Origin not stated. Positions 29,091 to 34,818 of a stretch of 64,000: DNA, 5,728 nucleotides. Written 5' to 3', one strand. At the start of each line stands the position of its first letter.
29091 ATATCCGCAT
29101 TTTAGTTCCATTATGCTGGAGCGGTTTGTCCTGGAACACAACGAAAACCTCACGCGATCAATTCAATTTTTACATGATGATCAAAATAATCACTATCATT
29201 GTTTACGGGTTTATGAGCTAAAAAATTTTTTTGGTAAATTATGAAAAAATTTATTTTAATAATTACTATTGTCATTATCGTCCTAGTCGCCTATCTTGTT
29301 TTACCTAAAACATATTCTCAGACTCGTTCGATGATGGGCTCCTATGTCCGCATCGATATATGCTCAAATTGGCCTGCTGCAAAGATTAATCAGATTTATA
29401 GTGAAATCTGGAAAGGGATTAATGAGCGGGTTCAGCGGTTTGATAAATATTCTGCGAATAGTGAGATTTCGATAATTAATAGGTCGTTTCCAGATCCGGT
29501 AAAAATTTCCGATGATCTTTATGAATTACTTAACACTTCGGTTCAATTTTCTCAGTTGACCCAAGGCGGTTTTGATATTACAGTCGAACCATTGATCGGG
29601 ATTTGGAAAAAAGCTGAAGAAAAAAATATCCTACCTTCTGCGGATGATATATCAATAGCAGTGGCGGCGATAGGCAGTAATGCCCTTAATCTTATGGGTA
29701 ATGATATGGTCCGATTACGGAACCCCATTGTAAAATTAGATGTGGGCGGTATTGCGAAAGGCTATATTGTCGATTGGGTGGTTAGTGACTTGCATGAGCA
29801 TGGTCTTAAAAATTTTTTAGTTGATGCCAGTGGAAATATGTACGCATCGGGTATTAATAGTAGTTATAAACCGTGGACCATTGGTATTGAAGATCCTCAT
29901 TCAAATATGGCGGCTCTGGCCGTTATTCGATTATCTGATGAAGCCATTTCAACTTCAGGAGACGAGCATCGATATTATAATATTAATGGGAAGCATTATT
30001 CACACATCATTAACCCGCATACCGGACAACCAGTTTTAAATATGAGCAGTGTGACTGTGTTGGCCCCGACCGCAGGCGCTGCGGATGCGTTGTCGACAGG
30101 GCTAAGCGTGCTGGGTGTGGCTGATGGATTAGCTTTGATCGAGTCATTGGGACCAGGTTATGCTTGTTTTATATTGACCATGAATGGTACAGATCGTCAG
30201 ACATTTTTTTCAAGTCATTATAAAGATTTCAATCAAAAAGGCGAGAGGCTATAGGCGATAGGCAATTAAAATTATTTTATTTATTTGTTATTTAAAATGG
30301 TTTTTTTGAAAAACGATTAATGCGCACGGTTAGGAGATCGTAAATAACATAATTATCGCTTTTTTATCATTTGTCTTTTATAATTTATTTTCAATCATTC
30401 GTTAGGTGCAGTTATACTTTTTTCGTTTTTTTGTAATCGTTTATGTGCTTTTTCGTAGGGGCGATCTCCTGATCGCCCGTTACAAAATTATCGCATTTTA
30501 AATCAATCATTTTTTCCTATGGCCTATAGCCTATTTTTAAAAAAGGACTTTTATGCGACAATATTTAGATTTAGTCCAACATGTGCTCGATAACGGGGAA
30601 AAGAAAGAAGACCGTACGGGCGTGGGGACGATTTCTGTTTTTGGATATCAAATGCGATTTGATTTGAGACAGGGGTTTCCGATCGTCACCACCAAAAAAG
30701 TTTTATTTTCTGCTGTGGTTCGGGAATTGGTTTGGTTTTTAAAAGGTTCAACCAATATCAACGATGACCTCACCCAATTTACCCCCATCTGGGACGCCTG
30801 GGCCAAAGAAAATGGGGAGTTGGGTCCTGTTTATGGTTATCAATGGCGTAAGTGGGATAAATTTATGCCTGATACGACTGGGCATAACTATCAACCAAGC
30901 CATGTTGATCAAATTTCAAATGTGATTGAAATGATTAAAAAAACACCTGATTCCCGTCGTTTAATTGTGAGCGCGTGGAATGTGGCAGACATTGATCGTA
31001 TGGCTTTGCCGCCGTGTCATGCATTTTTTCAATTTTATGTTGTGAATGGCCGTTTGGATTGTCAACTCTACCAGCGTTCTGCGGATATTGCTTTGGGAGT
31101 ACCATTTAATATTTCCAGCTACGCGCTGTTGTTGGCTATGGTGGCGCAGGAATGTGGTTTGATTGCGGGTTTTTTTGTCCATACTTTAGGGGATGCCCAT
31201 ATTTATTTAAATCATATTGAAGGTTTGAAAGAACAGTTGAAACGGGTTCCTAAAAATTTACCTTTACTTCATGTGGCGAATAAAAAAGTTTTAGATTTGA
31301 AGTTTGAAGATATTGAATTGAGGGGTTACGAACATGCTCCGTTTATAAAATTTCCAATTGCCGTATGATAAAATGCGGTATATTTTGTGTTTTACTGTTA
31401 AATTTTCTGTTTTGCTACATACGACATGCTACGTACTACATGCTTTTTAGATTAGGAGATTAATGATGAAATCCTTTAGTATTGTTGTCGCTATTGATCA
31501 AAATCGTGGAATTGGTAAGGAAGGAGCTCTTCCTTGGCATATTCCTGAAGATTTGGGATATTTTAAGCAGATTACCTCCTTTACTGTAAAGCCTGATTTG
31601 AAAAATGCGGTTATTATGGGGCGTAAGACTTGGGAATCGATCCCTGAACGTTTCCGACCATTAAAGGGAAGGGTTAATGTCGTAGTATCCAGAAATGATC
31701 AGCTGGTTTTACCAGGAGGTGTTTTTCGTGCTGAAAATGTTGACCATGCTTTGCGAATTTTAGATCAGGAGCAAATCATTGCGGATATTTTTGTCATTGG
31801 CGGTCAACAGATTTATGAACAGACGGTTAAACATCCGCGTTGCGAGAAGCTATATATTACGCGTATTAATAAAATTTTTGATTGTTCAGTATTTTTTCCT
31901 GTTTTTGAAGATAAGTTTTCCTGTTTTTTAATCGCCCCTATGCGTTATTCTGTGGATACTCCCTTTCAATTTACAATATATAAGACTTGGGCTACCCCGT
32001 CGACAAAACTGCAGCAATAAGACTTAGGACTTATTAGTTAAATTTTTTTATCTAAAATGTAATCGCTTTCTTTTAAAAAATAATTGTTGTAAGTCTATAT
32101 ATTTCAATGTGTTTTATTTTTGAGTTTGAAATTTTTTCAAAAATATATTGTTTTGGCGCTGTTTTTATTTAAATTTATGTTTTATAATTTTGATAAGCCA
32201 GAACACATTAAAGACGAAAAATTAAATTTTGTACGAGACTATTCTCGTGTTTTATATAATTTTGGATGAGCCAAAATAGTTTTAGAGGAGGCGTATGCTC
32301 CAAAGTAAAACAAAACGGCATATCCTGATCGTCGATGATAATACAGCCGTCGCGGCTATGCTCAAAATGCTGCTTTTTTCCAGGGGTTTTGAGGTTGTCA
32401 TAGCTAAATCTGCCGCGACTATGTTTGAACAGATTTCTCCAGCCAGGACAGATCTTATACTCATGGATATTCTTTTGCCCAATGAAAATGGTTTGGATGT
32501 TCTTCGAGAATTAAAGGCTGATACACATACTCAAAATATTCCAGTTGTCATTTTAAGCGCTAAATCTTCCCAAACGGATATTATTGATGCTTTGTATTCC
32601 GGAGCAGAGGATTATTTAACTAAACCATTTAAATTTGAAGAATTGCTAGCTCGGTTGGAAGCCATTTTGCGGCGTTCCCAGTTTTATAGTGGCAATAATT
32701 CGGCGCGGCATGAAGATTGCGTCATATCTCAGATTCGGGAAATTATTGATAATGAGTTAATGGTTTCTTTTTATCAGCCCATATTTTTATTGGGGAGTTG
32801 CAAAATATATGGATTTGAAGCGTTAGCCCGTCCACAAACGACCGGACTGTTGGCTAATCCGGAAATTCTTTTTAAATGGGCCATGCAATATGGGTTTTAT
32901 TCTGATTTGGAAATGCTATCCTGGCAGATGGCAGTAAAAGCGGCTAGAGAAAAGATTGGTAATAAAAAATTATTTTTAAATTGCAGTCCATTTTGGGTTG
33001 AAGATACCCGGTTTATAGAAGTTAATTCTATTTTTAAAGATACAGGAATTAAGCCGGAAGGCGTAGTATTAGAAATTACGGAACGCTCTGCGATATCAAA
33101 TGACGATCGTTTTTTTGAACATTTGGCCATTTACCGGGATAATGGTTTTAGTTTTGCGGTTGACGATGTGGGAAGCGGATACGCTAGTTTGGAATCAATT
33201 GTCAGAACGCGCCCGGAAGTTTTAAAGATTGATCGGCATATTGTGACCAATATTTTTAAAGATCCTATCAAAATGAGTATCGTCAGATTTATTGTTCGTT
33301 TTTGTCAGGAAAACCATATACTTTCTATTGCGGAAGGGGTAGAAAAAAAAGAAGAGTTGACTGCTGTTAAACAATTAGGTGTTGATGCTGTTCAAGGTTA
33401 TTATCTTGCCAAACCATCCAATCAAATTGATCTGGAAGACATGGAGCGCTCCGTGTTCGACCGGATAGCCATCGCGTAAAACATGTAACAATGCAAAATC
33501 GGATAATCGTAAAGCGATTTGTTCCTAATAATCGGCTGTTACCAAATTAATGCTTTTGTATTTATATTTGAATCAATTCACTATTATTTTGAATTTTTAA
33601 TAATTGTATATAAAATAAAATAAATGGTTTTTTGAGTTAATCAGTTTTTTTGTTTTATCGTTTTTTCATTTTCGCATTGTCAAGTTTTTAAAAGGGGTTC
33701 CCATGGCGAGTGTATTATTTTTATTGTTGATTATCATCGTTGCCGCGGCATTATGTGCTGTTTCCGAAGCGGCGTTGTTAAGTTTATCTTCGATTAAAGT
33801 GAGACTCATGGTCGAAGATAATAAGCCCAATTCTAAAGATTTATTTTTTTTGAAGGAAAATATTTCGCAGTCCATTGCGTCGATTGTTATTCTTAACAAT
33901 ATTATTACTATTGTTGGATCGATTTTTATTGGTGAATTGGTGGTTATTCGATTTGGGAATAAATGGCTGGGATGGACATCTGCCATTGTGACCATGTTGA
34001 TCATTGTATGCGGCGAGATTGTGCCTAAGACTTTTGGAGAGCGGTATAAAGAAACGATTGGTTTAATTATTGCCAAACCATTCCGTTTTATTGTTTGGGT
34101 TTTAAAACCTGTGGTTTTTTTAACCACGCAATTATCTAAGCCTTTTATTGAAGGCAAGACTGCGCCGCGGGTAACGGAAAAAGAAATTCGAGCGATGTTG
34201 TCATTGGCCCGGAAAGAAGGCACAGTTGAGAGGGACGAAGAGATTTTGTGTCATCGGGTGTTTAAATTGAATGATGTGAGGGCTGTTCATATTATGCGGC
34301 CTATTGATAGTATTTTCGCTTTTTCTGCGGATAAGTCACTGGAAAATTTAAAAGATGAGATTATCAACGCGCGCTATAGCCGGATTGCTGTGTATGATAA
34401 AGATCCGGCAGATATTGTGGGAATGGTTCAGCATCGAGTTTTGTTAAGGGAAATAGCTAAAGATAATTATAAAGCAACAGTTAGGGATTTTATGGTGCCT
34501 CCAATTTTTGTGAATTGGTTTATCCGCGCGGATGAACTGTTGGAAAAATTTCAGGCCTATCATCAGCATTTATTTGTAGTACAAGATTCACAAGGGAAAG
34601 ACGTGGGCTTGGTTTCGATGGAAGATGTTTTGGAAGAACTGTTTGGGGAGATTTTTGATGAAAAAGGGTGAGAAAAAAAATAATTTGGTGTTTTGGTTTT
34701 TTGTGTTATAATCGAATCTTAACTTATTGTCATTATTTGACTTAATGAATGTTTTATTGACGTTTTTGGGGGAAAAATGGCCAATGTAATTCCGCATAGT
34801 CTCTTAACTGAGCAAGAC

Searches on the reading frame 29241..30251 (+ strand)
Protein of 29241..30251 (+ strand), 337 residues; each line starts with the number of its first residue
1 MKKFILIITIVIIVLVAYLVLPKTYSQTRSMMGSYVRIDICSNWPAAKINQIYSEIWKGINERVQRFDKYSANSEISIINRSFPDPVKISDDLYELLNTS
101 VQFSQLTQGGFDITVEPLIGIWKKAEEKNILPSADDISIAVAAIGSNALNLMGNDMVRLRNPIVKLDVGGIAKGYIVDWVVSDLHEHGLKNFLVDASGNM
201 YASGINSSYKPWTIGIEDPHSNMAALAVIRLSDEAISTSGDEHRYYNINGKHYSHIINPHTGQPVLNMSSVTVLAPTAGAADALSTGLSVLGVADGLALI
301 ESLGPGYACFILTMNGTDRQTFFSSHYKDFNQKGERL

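Call 65: search_protein_families(library=pfam, proteins=[window:29241-30251:+], max_evalue=0.0001)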
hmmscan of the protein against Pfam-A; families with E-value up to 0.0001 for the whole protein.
window:29241-30251:+ (337 aa): 1 family
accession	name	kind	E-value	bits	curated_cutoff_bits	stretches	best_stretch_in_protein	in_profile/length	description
PF02424.20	ApbE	-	3e-74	250.3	25.6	1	32-310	1-265/266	ApbE family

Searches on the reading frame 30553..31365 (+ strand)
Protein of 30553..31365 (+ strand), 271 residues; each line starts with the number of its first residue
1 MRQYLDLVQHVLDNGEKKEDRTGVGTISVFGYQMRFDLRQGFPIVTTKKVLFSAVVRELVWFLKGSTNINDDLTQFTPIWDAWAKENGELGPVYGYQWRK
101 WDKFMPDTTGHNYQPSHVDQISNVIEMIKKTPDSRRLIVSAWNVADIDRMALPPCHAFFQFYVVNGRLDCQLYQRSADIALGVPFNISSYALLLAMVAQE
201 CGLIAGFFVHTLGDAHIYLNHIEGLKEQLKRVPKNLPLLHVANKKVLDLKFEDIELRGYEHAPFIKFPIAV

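Call 67: search_protein_families(library=pfam, proteins=[window:30553-31365:+], max_evalue=0.0001)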
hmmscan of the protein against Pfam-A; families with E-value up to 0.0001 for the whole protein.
window:30553-31365:+ (271 aa): 1 family
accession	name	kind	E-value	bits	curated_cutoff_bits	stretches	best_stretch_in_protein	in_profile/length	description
PF00303.24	Thymidylat_synt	-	9.3e-114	379.5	24.3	1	2-271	1-266/266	Thymidylate synthase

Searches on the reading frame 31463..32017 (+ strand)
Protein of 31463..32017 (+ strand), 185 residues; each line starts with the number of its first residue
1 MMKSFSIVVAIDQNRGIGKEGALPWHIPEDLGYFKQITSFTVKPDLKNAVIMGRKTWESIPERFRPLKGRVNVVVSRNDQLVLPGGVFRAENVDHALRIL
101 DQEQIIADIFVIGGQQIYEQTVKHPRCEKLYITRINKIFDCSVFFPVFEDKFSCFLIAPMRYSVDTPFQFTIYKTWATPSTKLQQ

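Call 67: search_protein_families(library=pfam, proteins=[window:31463-32017:+], max_evalue=0.0001)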
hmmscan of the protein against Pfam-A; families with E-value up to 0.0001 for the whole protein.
window:31463-32017:+ (185 aa): 1 family
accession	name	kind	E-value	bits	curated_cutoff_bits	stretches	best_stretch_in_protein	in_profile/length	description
PF00186.24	DHFR_1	-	7.6e-39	133.4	25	1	5-155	2-137/159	Dihydrofolate reductase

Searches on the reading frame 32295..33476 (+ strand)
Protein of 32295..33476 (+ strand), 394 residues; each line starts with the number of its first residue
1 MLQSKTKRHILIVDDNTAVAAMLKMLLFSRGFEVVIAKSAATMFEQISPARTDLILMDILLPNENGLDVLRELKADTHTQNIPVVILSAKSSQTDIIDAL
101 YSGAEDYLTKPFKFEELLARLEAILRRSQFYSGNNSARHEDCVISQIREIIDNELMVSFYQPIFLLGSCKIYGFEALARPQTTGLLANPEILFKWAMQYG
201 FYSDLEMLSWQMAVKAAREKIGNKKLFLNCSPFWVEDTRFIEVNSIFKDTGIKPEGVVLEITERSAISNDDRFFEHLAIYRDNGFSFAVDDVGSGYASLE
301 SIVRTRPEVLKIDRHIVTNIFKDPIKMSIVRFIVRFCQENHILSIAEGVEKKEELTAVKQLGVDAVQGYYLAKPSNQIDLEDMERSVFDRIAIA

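Call 67: search_protein_families(library=pfam, proteins=[window:32295-33476:+], max_evalue=0.0001)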
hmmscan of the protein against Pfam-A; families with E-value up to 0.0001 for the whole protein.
window:32295-33476:+ (394 aa): 2 families
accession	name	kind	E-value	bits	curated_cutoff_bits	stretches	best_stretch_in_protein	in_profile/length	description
PF00563.25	EAL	-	5.3e-47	160.6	31.3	1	146-374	3-236/236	EAL domain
PF00072.30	Response_reg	-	2.9e-27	95.5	30.2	1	10-121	1-110/111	Response regulator receiver domain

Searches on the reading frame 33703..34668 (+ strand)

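Call 67: search_protein_families(library=pfam, proteins=[window:33703-34668:+], max_evalue=0.0001)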
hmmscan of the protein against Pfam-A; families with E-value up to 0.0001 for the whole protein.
window:33703-34668:+ (322 aa): 2 families
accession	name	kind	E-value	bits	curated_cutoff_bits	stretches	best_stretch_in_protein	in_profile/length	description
PF01595.25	CNNM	-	1.2e-38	133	28.4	1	7-179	2-181/181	Cyclin M transmembrane N-terminal domain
PF00571.33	CBS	-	8.5e-10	39.3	24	0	273-314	15-56/57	CBS domain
